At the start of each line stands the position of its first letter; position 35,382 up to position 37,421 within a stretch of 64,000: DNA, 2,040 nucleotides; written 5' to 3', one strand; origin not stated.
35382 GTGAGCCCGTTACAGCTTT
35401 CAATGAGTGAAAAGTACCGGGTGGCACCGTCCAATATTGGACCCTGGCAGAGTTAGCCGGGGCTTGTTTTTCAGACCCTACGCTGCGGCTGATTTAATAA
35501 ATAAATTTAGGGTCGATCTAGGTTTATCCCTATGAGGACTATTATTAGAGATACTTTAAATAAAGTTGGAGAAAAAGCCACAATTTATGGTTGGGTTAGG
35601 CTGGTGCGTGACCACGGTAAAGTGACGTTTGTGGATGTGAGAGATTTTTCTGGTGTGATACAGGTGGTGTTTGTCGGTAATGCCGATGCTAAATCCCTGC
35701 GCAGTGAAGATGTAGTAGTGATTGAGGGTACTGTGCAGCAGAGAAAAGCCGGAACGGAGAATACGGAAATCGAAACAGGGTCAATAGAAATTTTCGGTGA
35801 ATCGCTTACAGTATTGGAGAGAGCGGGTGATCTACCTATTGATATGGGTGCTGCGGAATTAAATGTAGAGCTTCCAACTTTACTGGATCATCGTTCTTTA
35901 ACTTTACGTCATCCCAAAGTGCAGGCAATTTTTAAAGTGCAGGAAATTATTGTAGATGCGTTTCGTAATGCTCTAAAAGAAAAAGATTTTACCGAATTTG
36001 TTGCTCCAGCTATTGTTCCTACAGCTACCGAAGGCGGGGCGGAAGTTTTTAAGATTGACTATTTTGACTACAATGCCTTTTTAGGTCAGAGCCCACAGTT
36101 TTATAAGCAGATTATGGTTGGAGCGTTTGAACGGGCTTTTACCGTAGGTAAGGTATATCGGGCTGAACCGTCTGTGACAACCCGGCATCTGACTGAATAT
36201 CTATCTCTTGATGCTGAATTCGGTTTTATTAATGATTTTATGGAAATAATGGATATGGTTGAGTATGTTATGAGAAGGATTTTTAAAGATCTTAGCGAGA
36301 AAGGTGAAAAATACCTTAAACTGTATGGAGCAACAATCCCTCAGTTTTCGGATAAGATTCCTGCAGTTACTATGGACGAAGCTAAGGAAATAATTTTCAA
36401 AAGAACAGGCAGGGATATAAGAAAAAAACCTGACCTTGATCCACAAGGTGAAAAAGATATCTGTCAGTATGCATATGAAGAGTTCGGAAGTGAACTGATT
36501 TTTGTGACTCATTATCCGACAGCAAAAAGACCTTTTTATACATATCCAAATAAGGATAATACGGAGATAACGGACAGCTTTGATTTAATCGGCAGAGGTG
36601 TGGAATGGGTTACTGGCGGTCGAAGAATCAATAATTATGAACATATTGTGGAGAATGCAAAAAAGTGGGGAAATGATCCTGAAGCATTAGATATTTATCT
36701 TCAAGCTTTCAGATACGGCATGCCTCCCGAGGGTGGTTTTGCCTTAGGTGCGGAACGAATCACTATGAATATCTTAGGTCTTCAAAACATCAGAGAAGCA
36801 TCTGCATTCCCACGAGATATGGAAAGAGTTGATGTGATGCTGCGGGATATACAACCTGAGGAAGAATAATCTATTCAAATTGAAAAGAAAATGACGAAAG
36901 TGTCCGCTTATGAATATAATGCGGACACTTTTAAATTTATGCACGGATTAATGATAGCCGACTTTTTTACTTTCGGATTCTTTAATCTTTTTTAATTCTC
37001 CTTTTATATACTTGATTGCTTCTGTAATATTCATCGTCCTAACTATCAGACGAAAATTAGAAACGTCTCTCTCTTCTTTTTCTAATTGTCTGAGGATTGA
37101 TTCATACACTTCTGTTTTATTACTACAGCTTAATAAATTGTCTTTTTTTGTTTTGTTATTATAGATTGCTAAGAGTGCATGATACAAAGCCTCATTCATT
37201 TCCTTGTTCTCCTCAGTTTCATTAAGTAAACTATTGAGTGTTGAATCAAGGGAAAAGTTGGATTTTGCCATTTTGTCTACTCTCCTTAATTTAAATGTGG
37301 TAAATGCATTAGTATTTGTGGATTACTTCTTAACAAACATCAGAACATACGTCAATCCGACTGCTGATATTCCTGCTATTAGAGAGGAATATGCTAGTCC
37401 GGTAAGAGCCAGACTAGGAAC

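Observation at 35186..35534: Structured 346-nt aspS leader: T-box-like elements plus a perfect 26-bp palindrome whose half-site recurs at the start codon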

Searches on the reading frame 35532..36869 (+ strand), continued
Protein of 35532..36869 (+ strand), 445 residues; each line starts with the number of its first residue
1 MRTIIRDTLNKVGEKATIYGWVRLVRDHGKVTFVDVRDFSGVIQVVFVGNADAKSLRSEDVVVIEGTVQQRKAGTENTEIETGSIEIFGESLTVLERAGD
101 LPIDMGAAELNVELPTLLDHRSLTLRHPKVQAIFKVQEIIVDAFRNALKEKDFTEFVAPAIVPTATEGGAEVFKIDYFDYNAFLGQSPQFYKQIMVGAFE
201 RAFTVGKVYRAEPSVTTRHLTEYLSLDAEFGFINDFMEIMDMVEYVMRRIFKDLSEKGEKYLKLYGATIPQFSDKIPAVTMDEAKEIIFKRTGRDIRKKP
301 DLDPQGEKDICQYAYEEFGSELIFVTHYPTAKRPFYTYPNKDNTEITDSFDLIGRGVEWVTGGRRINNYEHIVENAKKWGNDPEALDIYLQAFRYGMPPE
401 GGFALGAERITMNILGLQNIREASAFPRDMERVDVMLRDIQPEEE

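Call 74: search_protein_families(library=ncbifam, proteins=[window:35532-36869:+], max_evalue=1e-10)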
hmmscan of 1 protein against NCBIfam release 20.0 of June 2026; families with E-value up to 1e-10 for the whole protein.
window:35532-36869:+ (445 aa): 16 families
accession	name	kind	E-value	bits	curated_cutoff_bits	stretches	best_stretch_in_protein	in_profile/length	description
NF003483.0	PRK05159.1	equivalog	4.5e-147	490.5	353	1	2-433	5-436/438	aspartate--tRNA(Asn) ligase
TIGR00458.1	aspS_nondisc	equivalog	1.4e-114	383.4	368.4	1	12-433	11-426/428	aspartate--tRNA(Asn) ligase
NF003037.0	PRK03932.1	equivalog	2.4e-70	237.7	414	1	9-434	12-450/451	asparagine--tRNA ligase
NF001750.0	PRK00476.1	equivalog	1.3e-68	231.8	443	2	10-257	15-268/590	aspartate--tRNA ligase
TIGR00457.1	asnS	equivalog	1.9e-67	228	342.6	1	3-434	6-454/455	asparagine--tRNA ligase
TIGR00459.1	aspS_bact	equivalog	1.6e-62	211.7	373.85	2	9-284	12-277/586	aspartate--tRNA ligase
NF009460.0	PRK12820.1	equivalog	1.6e-42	145.6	1379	1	8-252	30-292/723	bifunctional aspartyl-tRNA synthetase/aspartyl/glutamyl-tRNA amidotransferase subunit C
NF005052.0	PRK06462.1-1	equivalog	1.8e-39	135.8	368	1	125-428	40-345/353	asparagine synthetase A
NF001756.1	PRK00484.1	subfamily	3.8e-35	121.5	468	1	8-428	46-484/488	lysine--tRNA ligase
NF002821.0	PRK02983.1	equivalog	3.2e-28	98.3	742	1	10-427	656-1096/1102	bifunctional lysylphosphatidylglycerol synthetase/lysine--tRNA ligase LysX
TIGR00499.1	lysS_bact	equivalog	1.3e-27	96.6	427.6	1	10-428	50-491/496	lysine--tRNA ligase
NF005054.0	PRK06462.1-4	equivalog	1.2e-25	90.3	309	1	120-428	11-310/318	asparagine synthetase A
NF009101.0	PRK12445.1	subfamily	2.1e-17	62.9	1026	0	20-285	72-333/505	lysine--tRNA ligase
NF005055.0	PRK06462.1-5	equivalog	2.1e-12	46.8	389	1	177-432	82-337/341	asparagine synthetase A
TIGR00462.1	genX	equivalog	5.1e-12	45.9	286.9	1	140-425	7-303/304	EF-P lysine aminoacylase EpmA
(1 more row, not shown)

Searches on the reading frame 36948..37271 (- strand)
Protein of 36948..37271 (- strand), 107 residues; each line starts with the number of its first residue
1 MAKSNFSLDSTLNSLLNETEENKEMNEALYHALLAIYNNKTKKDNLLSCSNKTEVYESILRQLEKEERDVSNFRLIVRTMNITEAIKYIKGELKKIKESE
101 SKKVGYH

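Call 5: search_protein_families(library=pfam, proteins=[window:36948-37271:-])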
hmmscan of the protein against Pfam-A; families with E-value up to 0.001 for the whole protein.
window:36948-37271:- (107 aa): 0 families

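Call 61: search_protein_families(library=pfam, proteins=[window:36948-37271:-], max_evalue=1)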
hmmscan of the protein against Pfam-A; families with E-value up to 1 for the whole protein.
window:36948-37271:- (107 aa): 3 families
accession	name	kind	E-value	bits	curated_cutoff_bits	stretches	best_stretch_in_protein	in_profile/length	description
PF03421.22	Acetyltransf_14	-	0.009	16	24.4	1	15-81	12-78/263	YopJ Serine/Threonine acetyltransferase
PF24742.1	ARM_CUL7_CUL9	-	0.025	15.1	27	1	9-81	6-80/172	CUL7/CUL9 ARM repeat domain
PF19063.5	DUF5759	-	0.12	12.7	25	0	79-94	56-71/71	Family of unknown function (DUF5759)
